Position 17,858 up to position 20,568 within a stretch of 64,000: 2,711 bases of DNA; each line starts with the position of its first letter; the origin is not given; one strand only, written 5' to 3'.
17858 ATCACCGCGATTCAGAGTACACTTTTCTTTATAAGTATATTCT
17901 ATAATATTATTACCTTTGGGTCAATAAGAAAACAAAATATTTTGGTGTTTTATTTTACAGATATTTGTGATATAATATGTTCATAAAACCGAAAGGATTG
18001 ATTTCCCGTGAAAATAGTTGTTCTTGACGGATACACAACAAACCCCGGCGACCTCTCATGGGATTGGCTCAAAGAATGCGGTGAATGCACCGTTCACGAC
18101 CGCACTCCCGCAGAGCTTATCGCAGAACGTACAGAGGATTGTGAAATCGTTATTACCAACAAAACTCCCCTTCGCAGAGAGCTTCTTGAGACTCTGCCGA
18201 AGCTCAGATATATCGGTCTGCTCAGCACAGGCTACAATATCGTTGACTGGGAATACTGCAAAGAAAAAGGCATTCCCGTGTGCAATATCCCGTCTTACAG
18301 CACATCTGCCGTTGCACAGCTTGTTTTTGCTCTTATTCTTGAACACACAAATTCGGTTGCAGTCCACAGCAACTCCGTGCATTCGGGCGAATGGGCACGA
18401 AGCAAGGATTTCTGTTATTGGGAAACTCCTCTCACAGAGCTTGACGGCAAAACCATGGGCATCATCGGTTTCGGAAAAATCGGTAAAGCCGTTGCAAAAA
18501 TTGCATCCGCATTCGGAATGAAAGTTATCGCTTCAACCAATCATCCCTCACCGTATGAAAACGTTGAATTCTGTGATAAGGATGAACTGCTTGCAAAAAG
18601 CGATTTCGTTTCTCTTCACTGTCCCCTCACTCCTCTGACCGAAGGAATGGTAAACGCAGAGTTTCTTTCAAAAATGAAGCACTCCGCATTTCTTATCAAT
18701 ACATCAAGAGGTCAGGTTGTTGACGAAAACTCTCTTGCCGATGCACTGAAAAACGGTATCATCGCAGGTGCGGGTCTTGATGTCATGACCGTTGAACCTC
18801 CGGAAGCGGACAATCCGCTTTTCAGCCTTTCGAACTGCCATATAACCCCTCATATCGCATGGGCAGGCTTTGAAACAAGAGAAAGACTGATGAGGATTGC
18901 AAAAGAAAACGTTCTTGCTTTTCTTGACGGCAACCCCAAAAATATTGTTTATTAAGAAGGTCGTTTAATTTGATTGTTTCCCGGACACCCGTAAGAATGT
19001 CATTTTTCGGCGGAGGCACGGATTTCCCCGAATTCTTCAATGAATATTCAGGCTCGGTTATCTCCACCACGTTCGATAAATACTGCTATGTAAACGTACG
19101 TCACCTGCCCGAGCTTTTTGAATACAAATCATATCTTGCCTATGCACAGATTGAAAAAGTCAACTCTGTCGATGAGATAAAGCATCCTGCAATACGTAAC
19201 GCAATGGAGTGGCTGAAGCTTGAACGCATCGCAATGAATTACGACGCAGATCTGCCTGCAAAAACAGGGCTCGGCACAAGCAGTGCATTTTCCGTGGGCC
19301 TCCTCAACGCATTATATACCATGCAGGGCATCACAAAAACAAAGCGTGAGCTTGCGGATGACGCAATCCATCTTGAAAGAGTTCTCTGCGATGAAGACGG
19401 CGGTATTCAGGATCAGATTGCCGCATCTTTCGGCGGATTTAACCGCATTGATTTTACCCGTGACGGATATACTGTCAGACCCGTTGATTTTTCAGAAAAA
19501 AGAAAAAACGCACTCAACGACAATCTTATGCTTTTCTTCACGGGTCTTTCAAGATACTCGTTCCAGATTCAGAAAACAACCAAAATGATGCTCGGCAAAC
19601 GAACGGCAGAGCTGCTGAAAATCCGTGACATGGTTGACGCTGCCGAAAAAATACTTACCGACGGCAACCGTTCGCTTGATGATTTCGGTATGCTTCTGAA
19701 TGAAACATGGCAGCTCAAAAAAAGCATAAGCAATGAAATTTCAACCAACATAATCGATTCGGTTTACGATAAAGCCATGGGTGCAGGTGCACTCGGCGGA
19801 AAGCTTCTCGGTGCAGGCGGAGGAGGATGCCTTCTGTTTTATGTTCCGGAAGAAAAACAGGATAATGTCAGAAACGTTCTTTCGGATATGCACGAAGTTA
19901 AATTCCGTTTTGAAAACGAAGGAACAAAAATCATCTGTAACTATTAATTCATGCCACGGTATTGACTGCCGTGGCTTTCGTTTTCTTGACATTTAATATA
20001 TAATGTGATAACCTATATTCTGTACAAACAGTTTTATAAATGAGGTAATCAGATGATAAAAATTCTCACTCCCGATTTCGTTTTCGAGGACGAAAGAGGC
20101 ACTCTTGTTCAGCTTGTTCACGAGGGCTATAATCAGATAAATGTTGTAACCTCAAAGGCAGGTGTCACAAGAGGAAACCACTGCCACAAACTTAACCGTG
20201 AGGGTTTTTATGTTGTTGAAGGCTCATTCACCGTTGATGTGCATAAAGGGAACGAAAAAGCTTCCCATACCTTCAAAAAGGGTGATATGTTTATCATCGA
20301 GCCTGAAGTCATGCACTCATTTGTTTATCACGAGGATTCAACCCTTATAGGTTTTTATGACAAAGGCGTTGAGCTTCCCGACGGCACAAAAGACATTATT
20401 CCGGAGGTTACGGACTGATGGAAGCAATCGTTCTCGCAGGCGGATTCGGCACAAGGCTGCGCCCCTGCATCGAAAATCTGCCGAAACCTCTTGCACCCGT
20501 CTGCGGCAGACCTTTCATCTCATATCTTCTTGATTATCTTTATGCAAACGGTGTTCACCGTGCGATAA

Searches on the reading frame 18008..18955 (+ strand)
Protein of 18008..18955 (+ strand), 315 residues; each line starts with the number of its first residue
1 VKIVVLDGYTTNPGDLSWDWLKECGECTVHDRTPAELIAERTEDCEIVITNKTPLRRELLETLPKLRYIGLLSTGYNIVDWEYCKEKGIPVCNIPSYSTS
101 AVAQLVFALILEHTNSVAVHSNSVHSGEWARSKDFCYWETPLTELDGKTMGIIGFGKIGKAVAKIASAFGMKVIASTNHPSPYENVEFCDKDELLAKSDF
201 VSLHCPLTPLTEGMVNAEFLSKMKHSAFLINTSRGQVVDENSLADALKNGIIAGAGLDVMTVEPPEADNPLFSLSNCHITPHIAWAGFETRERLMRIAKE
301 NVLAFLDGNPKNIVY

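Call 5: search_protein_families(library=pfam, proteins=[window:18008-18955:+], max_evalue=0.01)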
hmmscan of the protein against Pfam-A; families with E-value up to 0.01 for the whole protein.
window:18008-18955:+ (315 aa): 4 families
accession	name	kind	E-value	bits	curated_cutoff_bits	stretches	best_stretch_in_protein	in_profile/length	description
PF02826.25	2-Hacid_dh_C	-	2.7e-60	203.2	25.1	1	107-284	1-178/178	D-isomer specific 2-hydroxyacid dehydrogenase, NAD binding domain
PF00389.36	2-Hacid_dh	-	3.2e-28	98.5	24.6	1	19-314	13-133/134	D-isomer specific 2-hydroxyacid dehydrogenase, catalytic domain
PF13478.12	XdhC_C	-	0.00027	21.9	29.7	0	152-249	3-67/125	XdhC Rossmann domain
PF00208.27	ELFV_dehydrog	-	0.0095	16.1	23.4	0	143-177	28-62/241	Glutamate/Leucine/Phenylalanine/Valine dehydrogenase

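Call 6: search_protein_families(library=ncbifam, proteins=[window:18008-18955:+], max_evalue=0.01)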
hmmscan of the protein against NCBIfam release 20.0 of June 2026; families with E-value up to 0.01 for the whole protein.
window:18008-18955:+ (315 aa): 25 families
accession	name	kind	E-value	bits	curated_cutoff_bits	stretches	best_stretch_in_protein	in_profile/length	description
NF005069.0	PRK06487.1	equivalog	5.6e-92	308.2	448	1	2-314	5-319/320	2-hydroxyacid dehydrogenase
NF006263.0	PRK08410.1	equivalog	1.5e-80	270.9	389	1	1-308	1-309/311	D-2-hydroxyacid dehydrogenase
NF005387.0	PRK06932.1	equivalog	5.3e-77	258.9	492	1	1-306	2-310/314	2-hydroxyacid dehydrogenase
NF009714.1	PRK13243.1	equivalog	1.3e-67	228.6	455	1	32-311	33-319/332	glyoxylate reductase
TIGR01327.1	PGDH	equivalog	5.4e-59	200.3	454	1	35-311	32-306/525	phosphoglycerate dehydrogenase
NF011938.0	PRK15409.1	equivalog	1.3e-55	188.7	492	1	40-310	41-313/324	glyoxylate/hydroxypyruvate reductase GhrB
NF008759.0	PRK11790.1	equivalog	1.2e-53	182.3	404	1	38-307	48-318/410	phosphoglycerate dehydrogenase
NF041369.1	Dhydh_Halo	equivalog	1.6e-42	145.8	400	1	43-306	39-295/305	D-2-hydroxyacid dehydrogenase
NF000492.1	vanH_gen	exception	3.6e-38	131.4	540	1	45-263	45-255/312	D-lactate dehydrogenase VanH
NF005750.0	PRK07574.1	equivalog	4.7e-38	131.2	329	1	33-310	79-361/386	NAD-dependent formate dehydrogenase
NF005027.0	PRK06436.1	equivalog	1.4e-36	126.2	261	1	66-314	50-288/303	2-hydroxyacid dehydrogenase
NF001309.0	PRK00257.1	equivalog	2.2e-35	122.4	434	2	143-307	112-279/379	4-phosphoerythronate dehydrogenase PdxB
NF000128.1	vanH-Sc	exception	1.4e-32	113.2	650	1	43-263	63-275/337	D-lactate dehydrogenase VanH-Sc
NF000371.1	vanH_Agroup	exception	3.2e-30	105.4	700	1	66-263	72-260/322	VanH-A/VanH-Pt family D-lactate dehydrogenase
NF006374.0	PRK08605.1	subfamily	1.6e-28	99.7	356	1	49-263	51-266/332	D-lactate dehydrogenase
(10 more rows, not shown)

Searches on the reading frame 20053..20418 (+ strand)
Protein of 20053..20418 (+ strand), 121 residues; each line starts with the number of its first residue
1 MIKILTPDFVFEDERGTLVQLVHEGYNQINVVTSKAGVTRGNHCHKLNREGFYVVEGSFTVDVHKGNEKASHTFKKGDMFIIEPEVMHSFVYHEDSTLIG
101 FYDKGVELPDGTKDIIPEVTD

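Call 5: search_protein_families(library=pfam, proteins=[window:20053-20418:+], max_evalue=0.01)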
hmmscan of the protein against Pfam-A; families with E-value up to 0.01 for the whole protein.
window:20053-20418:+ (121 aa): 8 families
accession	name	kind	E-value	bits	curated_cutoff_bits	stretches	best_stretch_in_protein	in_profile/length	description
PF14667.12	Polysacc_synt_C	-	1.3e-10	41.8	28.7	1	12-75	2-66/111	Polysaccharide biosynthesis C-terminal domain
PF07883.17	Cupin_2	-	2e-08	34.3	27.2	1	32-96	3-62/70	Cupin domain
PF05523.17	FdtA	-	2.6e-05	24.5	23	1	33-84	39-90/131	WxcM-like, C-terminal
PF05899.18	Cupin_3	-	4.7e-05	23.4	23.5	1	34-85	10-59/74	EutQ-like cupin domain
PF02311.25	AraC_binding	-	0.0033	17.6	21.1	1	52-95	27-66/135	AraC-like ligand binding domain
PF00190.28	Cupin_1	-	0.0043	17.1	22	1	37-91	43-100/151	Cupin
PF06052.18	3-HAO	-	0.0049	17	25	1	37-96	42-101/151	3-hydroxyanthranilic acid dioxygenase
PF00908.23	dTDP_sugar_isom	-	0.0053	16.9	27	0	22-91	36-117/168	dTDP-4-dehydrorhamnose 3,5-epimerase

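Call 6: search_protein_families(library=ncbifam, proteins=[window:20053-20418:+], max_evalue=0.01)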
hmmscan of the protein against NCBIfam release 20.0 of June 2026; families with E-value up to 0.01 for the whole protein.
window:20053-20418:+ (121 aa): 4 families
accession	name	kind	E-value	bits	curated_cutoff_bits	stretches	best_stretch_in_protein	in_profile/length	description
NF009763.0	PRK13264.1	equivalog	2.8e-06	27.4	220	1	42-97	49-104/178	3-hydroxyanthranilate 3,4-dioxygenase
NF047837.1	UDPAcbARedWbcJ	equivalog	5.9e-05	22.1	500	1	11-60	254-304/372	UDP-2-acetamido-2,6-beta-L-arabino-hexul-4-ose reductase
TIGR03037.1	anthran_nbaC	equivalog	0.00015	21.8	145.95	1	41-96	41-96/159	3-hydroxyanthranilate 3,4-dioxygenase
TIGR04366.1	cupin_WbuC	subfamily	0.0071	16.2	42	1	42-99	49-111/132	WbuC family cupin fold metalloprotein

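Call 27: search_solved_structures(query=window:20053-20418:+, max_evalue=1)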
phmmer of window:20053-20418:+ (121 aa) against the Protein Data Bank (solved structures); distinct sequences matched with E-value up to 1: 23.
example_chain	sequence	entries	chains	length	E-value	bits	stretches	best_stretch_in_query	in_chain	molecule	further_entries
2zkl_A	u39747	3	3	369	6.5e-05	26.1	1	11-79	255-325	Capsular polysaccharide synthesis enzyme Cap5F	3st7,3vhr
4yrd_A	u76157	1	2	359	8.5e-05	25.8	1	11-79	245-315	Capsular polysaccharide synthesis enzyme Cap5F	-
7zvm_A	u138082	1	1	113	0.0011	22.2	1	25-95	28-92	Mannose-6-phosphate isomerase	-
7zvy_G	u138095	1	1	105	0.0012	22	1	25-97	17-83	Cupin_2 domain-containing protein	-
7zvy_E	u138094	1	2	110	0.0013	22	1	25-97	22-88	Cupin_2 domain-containing protein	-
7zvy_B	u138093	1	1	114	0.0014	21.9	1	25-97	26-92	Cupin_2 domain-containing protein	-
7zvy_A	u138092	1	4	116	0.0014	21.8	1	25-97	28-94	Cupin_2 domain-containing protein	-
1gqg_A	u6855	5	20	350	0.036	17.3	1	42-114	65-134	QUERCETIN 2,3-DIOXYGENASE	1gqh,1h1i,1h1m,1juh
7zyb_A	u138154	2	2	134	0.046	16.9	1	29-100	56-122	Cupin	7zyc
5fq0_B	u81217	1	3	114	0.062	16.5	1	37-100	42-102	KDGF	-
5fq0_A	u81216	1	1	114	0.062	16.5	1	37-100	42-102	KDGF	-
8awp_A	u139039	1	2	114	0.1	15.8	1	29-97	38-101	Cupin_2 domain-containing protein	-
8awo_A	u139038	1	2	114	0.3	14.3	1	28-97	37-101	Cupin_2 domain-containing protein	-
5fpz_A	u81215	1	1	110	0.35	14.1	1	40-99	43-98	PECTIN DEGRADATION PROTEIN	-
5fpx_A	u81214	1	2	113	0.38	14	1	40-99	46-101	PECTIN DEGRADATION PROTEIN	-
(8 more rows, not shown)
